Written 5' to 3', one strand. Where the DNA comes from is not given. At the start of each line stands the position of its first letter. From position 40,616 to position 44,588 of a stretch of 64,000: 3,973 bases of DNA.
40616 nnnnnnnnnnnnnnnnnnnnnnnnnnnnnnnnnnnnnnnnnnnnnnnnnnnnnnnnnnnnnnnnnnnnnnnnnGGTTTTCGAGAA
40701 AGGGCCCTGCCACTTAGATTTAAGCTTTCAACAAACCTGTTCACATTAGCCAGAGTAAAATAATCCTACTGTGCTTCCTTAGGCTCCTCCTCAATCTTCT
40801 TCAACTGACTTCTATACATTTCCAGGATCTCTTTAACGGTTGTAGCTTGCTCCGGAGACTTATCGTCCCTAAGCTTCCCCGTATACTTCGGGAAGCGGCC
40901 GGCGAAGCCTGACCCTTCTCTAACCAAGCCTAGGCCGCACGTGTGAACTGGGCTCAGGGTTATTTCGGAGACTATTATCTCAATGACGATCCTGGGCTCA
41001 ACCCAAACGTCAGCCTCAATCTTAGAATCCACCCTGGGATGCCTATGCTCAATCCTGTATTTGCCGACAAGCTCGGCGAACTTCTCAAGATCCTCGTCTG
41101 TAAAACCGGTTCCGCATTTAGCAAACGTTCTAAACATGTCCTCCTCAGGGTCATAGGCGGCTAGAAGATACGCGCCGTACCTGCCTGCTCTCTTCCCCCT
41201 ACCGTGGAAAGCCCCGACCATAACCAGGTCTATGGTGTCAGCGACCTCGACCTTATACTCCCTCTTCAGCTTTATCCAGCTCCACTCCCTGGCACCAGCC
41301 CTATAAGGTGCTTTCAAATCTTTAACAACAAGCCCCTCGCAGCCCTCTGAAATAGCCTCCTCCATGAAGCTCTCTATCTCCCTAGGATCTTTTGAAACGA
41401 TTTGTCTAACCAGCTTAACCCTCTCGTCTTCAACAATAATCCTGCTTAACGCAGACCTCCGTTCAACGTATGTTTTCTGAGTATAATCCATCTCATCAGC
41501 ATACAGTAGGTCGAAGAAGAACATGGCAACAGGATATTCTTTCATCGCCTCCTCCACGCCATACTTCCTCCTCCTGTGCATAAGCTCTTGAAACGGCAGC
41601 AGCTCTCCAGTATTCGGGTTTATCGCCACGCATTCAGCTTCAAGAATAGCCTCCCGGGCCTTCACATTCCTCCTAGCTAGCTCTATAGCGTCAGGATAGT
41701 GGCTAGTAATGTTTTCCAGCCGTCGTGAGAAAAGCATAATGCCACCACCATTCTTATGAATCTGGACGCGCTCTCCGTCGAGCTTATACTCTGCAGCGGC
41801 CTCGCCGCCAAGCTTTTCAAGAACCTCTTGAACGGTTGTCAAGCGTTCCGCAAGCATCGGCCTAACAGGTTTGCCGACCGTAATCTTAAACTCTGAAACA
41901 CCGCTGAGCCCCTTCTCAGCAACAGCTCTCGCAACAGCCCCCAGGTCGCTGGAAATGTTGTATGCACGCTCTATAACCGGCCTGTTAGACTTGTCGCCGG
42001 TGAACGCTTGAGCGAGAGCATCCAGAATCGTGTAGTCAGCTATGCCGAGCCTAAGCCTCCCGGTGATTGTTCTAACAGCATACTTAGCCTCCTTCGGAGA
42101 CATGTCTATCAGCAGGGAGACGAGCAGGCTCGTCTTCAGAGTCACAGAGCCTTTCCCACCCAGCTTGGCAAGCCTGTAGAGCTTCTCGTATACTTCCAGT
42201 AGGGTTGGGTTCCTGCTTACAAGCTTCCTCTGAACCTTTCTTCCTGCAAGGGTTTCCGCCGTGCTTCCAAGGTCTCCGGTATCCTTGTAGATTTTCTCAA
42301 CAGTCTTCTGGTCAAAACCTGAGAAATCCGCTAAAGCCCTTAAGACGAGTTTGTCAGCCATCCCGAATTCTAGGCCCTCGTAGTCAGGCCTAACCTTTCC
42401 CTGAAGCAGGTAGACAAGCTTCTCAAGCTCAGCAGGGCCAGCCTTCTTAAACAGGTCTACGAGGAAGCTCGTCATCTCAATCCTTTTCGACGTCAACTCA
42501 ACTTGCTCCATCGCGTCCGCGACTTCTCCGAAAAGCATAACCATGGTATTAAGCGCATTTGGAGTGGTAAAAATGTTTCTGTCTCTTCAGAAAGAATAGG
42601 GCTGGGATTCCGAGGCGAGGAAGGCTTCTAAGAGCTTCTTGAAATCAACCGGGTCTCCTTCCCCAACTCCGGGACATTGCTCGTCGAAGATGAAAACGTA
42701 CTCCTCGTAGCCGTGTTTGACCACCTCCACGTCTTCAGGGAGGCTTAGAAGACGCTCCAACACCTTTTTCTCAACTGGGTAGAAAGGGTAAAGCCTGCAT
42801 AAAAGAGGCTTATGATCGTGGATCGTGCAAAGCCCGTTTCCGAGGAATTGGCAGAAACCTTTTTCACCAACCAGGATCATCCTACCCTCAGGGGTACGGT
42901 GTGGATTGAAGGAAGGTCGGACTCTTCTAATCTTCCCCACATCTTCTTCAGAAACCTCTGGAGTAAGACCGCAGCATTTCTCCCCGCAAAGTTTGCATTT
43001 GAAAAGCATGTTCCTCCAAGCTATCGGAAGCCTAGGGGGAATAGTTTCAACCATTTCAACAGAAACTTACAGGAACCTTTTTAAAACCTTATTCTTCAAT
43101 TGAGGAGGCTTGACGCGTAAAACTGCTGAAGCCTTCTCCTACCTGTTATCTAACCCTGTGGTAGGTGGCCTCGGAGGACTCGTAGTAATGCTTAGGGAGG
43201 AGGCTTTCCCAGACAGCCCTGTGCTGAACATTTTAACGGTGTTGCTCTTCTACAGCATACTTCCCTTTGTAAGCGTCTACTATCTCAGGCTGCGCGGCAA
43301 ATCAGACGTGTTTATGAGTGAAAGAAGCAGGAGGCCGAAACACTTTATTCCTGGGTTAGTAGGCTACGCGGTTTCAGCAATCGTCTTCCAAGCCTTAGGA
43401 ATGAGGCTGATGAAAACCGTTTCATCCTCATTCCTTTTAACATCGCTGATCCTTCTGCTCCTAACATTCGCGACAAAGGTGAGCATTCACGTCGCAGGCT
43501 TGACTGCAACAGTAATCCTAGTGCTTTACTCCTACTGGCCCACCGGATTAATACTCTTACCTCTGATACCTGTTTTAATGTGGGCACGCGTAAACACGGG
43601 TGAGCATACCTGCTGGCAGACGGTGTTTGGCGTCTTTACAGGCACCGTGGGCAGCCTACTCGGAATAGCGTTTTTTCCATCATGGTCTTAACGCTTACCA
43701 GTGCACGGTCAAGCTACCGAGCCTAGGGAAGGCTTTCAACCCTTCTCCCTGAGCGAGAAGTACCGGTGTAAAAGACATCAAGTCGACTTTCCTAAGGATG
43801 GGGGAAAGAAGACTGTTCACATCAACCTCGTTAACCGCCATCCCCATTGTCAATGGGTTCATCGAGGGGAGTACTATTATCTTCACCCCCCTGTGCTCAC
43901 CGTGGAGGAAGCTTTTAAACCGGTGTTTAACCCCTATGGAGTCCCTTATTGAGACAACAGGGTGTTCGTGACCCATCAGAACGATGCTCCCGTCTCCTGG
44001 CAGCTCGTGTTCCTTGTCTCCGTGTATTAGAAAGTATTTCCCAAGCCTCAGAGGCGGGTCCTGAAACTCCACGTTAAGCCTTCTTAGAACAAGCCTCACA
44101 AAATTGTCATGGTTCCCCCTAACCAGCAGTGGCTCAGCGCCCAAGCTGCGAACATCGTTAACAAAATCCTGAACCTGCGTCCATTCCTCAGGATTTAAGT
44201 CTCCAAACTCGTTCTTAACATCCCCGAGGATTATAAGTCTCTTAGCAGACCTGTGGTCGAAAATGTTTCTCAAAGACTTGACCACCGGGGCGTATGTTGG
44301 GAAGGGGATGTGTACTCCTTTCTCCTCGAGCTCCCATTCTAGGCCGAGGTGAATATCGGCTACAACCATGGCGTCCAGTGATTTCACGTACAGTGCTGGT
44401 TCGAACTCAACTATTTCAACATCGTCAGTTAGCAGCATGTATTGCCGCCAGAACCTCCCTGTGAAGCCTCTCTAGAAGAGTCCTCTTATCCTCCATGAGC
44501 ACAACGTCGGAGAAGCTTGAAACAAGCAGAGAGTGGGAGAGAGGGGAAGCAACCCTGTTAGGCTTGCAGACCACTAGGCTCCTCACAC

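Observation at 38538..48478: Archaeal DNA-damage neighbourhood: cdc48, DNA ligase and YkgJ-like Fe-S protein, opposite MPE phosphoesterase, Lhr helicase, DUF429-like nuclease and TatD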

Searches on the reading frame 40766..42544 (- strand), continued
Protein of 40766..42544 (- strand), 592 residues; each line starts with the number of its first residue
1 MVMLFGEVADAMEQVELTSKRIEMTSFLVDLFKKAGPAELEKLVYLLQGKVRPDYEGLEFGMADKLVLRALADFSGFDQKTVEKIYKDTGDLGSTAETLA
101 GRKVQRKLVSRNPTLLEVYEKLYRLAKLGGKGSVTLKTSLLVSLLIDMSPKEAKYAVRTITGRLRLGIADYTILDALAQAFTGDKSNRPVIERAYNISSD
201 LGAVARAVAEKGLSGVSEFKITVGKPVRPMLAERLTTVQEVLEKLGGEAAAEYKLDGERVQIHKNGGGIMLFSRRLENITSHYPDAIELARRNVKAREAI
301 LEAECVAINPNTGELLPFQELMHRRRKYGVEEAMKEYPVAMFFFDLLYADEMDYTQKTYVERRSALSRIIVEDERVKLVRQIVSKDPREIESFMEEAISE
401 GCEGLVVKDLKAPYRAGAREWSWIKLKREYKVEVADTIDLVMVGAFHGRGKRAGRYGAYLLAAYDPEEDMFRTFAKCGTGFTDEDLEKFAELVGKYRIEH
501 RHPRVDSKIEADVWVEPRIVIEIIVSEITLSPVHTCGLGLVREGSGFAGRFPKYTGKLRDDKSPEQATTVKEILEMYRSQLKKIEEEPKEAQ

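Call 45: find_encoding_contigs(protein=P0236, flank=8000, max_places=1)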
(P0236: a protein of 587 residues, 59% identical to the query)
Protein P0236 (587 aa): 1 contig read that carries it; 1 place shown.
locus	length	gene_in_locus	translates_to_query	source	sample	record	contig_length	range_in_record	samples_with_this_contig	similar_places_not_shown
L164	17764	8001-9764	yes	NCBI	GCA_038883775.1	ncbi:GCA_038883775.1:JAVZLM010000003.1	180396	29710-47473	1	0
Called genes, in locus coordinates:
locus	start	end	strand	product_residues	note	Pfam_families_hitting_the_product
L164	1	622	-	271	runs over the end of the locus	PF01784:DUF34_NIF3 (faint)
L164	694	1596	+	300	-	PF00892:EamA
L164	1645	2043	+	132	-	-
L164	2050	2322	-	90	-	PF01776:Ribosomal_L22e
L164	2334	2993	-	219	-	PF01865:PhoU_div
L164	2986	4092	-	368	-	PF00005:ABC_tran, PF08402:TOBE_2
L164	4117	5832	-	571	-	PF00528:BPD_transp_1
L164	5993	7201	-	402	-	PF00465:Fe-ADH, PF13685:Fe-ADH_2, PF25137:ADH_Fe_C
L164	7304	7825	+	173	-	PF00881:Nitroreductase, PF14512:TM1586_NiRdase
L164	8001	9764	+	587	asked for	PF04675:DNA_ligase_A_N, PF01068:DNA_ligase_A_M, PF09414:RNA_ligase (weak), PF04679:DNA_ligase_A_C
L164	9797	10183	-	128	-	-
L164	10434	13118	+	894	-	PF00963:Cohesin (faint)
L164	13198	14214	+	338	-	PF00963:Cohesin (weak), PF13584:BatD (faint), PF07705:CARDB (weak)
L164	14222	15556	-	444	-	PF01523:PmbA_TldD_1st (faint), PF19290:PmbA_TldD_2nd (weak), PF19289:PmbA_TldD_3rd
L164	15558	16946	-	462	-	PF01523:PmbA_TldD_1st, PF19290:PmbA_TldD_2nd (faint), PF19289:PmbA_TldD_3rd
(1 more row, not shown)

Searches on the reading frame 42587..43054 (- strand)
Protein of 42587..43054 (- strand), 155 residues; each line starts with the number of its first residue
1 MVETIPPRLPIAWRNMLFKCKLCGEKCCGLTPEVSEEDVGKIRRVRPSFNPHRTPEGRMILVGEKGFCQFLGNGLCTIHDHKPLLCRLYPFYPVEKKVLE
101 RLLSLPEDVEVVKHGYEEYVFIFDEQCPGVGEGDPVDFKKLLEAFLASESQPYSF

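Call 3: search_protein_families(library=pfam, proteins=[window:42587-43054:-])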
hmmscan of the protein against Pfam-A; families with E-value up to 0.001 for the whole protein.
window:42587-43054:- (155 aa): 1 family
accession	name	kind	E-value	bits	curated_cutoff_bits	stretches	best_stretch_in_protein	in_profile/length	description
PF03692.20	CxxCxxCC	-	3.6e-10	40.8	23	1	19-95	1-73/85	Putative zinc- or iron-chelating domain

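Call 4: search_protein_families(library=ncbifam, proteins=[window:42587-43054:-])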
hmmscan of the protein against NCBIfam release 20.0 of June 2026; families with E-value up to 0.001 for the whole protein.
window:42587-43054:- (155 aa): 0 families

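Call 40: search_protein_families(library=padloc, proteins=[window:42587-43054:-], max_evalue=0.00001)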
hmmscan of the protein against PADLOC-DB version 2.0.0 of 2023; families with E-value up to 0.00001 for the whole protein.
window:42587-43054:- (155 aa): 0 families

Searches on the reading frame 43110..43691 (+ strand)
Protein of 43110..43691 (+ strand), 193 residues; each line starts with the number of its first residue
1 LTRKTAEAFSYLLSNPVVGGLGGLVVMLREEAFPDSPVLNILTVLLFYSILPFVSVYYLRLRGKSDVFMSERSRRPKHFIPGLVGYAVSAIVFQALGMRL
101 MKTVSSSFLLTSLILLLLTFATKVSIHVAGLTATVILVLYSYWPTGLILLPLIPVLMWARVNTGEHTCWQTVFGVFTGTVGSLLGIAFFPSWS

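Call 3: search_protein_families(library=pfam, proteins=[window:43110-43691:+])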
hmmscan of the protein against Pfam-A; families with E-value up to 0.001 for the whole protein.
window:43110-43691:+ (193 aa): 0 families

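Call 4: search_protein_families(library=ncbifam, proteins=[window:43110-43691:+])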
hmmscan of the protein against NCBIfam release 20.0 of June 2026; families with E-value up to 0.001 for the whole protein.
window:43110-43691:+ (193 aa): 1 family
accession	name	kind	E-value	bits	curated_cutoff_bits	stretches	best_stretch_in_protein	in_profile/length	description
NF007159.0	PRK09597.1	equivalog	0.00062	19.5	177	1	128-180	128-179/191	lipid A 1-phosphatase LpxE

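Call 40: search_protein_families(library=padloc, proteins=[window:43110-43691:+], max_evalue=0.00001)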
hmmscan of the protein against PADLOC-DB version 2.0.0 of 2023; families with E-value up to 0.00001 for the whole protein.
window:43110-43691:+ (193 aa): 0 families

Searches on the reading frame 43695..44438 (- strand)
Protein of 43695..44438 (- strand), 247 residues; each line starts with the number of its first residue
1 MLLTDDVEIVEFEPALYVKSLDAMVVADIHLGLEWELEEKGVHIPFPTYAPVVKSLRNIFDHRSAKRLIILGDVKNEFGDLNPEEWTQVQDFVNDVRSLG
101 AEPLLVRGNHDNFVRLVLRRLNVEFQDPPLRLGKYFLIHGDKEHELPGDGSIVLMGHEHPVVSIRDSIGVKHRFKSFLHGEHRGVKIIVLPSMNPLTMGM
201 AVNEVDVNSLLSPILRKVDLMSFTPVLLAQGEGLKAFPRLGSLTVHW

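Call 3: search_protein_families(library=pfam, proteins=[window:43695-44438:-])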
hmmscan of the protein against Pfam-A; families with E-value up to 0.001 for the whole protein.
window:43695-44438:- (247 aa): 1 family
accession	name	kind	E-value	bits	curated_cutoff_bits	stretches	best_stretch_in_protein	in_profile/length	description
PF00149.33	Metallophos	-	1.2e-05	26.3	21.5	1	24-161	4-159/191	Calcineurin-like phosphoesterase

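Call 4: search_protein_families(library=ncbifam, proteins=[window:43695-44438:-])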
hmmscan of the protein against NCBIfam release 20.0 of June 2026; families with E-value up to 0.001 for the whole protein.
window:43695-44438:- (247 aa): 2 families
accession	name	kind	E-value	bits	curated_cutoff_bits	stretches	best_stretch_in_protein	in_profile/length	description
TIGR00024.1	SbcD_rel_arch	hypoth_equivalog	6.6e-41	140.5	115.2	1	14-218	10-198/224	putative phosphoesterase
TIGR04123.1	P_estr_lig_assc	hypoth_equivalog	2.8e-25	88.9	150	1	13-204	13-191/207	ligase-associated DNA damage response endonuclease PdeM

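Call 24: search_solved_structures(query=window:43695-44438:-, max_evalue=0.01, show_alignments=1)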
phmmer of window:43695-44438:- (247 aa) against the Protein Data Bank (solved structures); distinct sequences matched with E-value up to 0.01: 3.
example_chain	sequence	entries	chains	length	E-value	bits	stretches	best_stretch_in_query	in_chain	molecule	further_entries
6nvo_A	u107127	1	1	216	1.8e-10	43.8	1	14-204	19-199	Nuclease MPE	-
6nvp_A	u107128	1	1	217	1.8e-10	43.8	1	14-204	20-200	Nuclease MPE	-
1su1_A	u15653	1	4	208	0.0044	19.6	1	51-165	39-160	Hypothetical protein yfcE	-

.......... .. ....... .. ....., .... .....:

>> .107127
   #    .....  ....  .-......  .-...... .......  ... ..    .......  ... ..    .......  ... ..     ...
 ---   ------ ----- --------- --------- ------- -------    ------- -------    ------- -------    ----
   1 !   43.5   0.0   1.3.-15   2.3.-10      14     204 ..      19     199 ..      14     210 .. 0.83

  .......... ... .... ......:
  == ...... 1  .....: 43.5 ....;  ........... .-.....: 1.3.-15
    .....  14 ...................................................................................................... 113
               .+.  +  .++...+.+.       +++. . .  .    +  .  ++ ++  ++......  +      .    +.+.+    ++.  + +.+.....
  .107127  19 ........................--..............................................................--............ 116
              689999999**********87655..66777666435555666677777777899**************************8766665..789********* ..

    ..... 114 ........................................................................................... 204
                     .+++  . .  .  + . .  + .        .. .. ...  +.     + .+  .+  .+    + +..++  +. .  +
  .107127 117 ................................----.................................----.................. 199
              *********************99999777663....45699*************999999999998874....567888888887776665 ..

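Call 40: search_protein_families(library=padloc, proteins=[window:43695-44438:-], max_evalue=0.00001)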
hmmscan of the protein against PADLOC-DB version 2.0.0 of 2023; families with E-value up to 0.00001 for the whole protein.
window:43695-44438:- (247 aa): 0 families
